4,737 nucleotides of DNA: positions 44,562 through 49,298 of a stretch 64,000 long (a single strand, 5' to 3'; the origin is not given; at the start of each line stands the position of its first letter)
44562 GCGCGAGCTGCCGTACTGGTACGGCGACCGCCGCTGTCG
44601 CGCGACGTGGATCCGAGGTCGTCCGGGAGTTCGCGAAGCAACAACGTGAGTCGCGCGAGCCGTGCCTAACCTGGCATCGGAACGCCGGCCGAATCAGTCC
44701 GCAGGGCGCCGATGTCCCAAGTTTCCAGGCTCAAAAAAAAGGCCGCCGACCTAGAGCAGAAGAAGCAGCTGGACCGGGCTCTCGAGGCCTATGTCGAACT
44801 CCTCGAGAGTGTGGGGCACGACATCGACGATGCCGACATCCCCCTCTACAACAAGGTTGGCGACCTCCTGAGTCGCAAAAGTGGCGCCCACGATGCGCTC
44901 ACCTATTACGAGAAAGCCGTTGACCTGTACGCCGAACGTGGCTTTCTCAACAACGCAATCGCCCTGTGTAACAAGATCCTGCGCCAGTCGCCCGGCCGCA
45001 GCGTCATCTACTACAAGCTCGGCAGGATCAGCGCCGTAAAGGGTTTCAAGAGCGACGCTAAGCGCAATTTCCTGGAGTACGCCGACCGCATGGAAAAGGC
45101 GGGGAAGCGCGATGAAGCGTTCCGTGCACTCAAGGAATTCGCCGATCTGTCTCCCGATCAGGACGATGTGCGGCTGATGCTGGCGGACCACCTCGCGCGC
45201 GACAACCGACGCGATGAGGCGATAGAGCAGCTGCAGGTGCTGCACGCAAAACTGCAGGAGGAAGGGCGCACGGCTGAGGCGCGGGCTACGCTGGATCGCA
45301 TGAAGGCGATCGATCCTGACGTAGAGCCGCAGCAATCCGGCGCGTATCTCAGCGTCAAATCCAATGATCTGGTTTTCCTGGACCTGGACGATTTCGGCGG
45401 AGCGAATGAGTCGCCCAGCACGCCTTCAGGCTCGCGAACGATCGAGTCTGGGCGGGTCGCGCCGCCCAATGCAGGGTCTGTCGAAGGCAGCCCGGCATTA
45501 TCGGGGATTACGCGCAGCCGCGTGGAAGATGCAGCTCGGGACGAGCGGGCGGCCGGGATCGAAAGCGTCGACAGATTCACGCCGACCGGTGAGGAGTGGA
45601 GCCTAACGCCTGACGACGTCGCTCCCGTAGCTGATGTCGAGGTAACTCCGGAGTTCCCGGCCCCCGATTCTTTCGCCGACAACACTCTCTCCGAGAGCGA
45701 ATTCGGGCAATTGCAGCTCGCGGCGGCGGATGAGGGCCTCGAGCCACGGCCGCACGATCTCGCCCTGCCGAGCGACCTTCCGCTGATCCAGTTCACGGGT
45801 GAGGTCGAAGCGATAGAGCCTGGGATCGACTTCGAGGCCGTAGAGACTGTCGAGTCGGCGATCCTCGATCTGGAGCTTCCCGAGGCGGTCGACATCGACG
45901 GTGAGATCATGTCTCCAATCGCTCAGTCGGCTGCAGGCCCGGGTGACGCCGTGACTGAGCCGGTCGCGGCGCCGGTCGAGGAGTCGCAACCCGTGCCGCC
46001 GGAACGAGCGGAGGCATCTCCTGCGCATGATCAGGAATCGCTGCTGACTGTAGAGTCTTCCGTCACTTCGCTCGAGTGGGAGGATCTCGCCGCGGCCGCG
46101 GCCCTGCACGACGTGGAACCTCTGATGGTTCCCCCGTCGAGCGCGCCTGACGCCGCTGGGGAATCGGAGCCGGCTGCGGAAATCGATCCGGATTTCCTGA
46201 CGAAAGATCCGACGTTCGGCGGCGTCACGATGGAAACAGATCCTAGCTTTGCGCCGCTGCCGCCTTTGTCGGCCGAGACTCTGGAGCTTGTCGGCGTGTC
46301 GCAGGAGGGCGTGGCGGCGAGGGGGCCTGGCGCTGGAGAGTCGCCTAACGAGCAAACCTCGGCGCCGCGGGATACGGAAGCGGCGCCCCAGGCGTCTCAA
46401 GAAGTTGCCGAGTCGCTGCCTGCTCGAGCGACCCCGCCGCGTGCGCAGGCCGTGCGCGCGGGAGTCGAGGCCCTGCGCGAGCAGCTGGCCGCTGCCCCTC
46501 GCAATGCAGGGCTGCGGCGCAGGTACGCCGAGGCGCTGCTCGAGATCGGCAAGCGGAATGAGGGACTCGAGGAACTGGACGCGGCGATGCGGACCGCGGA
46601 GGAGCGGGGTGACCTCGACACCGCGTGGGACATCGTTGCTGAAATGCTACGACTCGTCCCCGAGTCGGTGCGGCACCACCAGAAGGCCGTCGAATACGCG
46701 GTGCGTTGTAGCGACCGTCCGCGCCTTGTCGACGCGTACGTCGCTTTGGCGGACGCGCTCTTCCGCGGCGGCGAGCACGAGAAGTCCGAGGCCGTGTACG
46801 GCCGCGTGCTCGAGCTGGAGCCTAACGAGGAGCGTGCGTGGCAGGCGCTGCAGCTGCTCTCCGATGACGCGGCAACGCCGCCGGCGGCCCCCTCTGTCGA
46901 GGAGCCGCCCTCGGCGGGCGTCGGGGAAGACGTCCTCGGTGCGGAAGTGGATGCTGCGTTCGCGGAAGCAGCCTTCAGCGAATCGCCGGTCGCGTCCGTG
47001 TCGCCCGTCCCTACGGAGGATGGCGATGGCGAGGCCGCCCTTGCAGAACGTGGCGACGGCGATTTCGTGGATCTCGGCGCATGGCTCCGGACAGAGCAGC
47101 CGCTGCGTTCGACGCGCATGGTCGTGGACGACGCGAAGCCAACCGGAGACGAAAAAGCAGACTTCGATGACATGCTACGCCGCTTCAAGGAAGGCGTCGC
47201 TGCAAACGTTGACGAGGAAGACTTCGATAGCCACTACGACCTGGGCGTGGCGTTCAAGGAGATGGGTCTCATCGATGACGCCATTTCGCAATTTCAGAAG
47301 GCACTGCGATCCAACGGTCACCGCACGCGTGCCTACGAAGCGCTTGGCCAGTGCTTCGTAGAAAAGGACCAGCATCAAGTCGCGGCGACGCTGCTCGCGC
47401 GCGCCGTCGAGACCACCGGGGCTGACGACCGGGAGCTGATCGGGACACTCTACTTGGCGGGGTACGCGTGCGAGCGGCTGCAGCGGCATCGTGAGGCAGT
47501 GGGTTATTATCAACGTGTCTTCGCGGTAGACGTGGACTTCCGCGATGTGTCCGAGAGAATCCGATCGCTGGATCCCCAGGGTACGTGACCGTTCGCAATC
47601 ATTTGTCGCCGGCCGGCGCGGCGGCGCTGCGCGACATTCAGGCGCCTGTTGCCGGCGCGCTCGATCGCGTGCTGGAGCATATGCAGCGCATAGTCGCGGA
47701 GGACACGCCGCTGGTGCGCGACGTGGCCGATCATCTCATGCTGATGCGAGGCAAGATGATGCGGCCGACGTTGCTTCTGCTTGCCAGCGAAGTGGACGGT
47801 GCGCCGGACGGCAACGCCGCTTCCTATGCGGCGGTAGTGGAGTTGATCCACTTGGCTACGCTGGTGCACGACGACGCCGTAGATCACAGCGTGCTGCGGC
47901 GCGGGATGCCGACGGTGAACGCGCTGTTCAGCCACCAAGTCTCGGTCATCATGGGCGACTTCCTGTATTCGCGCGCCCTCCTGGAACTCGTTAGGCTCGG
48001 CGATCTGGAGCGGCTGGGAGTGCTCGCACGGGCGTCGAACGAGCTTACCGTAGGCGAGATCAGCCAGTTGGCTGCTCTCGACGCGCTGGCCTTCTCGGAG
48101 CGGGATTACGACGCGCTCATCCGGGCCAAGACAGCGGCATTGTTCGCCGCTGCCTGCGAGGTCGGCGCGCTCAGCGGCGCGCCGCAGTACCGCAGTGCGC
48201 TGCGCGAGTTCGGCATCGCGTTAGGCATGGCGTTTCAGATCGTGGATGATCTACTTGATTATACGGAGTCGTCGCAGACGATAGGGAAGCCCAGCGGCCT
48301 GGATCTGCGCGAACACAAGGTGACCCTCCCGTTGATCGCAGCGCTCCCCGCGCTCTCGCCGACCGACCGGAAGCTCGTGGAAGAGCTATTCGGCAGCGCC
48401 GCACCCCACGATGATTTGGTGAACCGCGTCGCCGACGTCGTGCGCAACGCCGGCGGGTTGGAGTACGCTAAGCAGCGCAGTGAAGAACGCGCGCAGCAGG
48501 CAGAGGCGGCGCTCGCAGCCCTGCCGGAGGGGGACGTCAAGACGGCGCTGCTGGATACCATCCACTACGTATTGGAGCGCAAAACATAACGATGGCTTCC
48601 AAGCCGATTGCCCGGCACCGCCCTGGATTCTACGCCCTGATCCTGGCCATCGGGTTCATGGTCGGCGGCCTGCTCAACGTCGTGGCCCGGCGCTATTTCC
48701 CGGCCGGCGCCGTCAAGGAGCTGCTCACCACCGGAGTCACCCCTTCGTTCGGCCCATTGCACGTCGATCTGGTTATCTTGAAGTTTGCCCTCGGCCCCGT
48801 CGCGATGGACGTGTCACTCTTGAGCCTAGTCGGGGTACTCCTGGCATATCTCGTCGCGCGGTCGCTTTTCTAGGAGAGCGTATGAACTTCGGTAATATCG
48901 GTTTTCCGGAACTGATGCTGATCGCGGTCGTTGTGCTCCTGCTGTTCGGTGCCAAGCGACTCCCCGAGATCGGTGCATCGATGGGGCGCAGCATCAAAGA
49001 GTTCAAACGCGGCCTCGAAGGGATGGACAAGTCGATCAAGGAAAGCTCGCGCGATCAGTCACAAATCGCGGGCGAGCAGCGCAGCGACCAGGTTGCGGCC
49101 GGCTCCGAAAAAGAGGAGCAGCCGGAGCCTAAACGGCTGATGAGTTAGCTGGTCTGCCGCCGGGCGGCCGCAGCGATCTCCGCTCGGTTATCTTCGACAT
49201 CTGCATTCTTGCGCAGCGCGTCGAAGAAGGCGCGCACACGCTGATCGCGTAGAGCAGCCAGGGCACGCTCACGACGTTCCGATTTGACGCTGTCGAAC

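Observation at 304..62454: Hyper-abundant dispersed octamer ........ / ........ (about one core per 0.6 kb), written through genes in every reading frame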

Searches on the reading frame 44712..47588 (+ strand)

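Call 29: search_protein_families(library=pfam, proteins=[window:44712-47588:+], max_evalue=0.00001)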
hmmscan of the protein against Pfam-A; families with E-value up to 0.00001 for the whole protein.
window:44712-47588:+ (958 aa): 11 families
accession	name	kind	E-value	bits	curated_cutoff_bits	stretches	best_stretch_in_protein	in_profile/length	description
PF14559.12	TPR_19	-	2.9e-20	72.8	25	0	130-180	4-54/68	Tetratricopeptide repeat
PF13428.12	TPR_14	-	4.4e-20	70.6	23.5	0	674-713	2-41/44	Tetratricopeptide repeat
PF13424.12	TPR_12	-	1.3e-15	57.8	30.1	0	650-702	20-74/77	Tetratricopeptide repeat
PF07719.23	TPR_2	-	3.5e-14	52.1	27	0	674-705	2-33/34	Tetratricopeptide repeat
PF00515.34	TPR_1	-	7.7e-13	48.1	27.8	0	839-866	2-29/34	Tetratricopeptide repeat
PF13432.12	TPR_16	-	5.3e-11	43.2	32.7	1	842-900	1-59/65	Tetratricopeptide repeat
PF13181.12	TPR_8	-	5.6e-10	39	25.7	0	674-705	2-33/34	Tetratricopeptide repeat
PF13431.12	TPR_17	-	4.2e-08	33.3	24.4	0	85-107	1-23/34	Tetratricopeptide repeat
PF12895.13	ANAPC3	-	1e-07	32.6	27.2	0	852-935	3-81/82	Anaphase-promoting complex, cyclosome, subunit 3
PF13414.12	TPR_11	-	1.3e-06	28.4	26.8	0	830-852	20-42/42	TPR repeat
PF13174.12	TPR_6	-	2e-06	28.5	26.3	0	674-705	1-32/33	Tetratricopeptide repeat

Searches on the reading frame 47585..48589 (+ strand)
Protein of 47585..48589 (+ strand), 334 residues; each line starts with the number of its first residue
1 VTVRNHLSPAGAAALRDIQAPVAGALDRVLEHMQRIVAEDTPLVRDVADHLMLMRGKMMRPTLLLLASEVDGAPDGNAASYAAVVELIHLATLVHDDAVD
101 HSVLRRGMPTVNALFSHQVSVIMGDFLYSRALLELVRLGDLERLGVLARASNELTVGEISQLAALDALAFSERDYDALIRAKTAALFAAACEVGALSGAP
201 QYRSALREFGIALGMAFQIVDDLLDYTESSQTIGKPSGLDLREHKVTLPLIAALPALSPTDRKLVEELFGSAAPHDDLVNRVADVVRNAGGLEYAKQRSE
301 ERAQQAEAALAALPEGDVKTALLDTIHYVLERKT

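Call 29: search_protein_families(library=pfam, proteins=[window:47585-48589:+], max_evalue=0.00001)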
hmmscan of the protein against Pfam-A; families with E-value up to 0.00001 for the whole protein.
window:47585-48589:+ (334 aa): 1 family
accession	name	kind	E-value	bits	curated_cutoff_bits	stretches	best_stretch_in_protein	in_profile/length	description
PF00348.22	polyprenyl_synt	-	2.5e-61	207.5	27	1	43-282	3-247/251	Polyprenyl synthetase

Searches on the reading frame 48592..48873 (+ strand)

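Call 29: search_protein_families(library=pfam, proteins=[window:48592-48873:+], max_evalue=0.00001)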
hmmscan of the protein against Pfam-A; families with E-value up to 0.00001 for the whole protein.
window:48592-48873:+ (93 aa): 1 family
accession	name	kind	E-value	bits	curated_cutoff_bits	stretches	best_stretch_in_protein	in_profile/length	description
PF14209.11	DUF4321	-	6.7e-08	32.7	27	1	44-88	3-47/48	Domain of unknown function (DUF4321)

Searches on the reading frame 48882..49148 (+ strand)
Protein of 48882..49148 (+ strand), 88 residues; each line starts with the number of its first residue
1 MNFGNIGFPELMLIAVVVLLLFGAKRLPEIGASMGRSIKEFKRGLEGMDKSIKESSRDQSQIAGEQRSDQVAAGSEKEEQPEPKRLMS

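Call 29: search_protein_families(library=pfam, proteins=[window:48882-49148:+], max_evalue=0.00001)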
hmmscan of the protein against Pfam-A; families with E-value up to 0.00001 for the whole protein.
window:48882-49148:+ (88 aa): 1 family
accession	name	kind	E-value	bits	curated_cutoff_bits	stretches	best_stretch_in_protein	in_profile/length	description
PF02416.21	TatA_B_E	-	1.7e-17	62.8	21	1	6-56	1-51/53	mttA/Hcf106 family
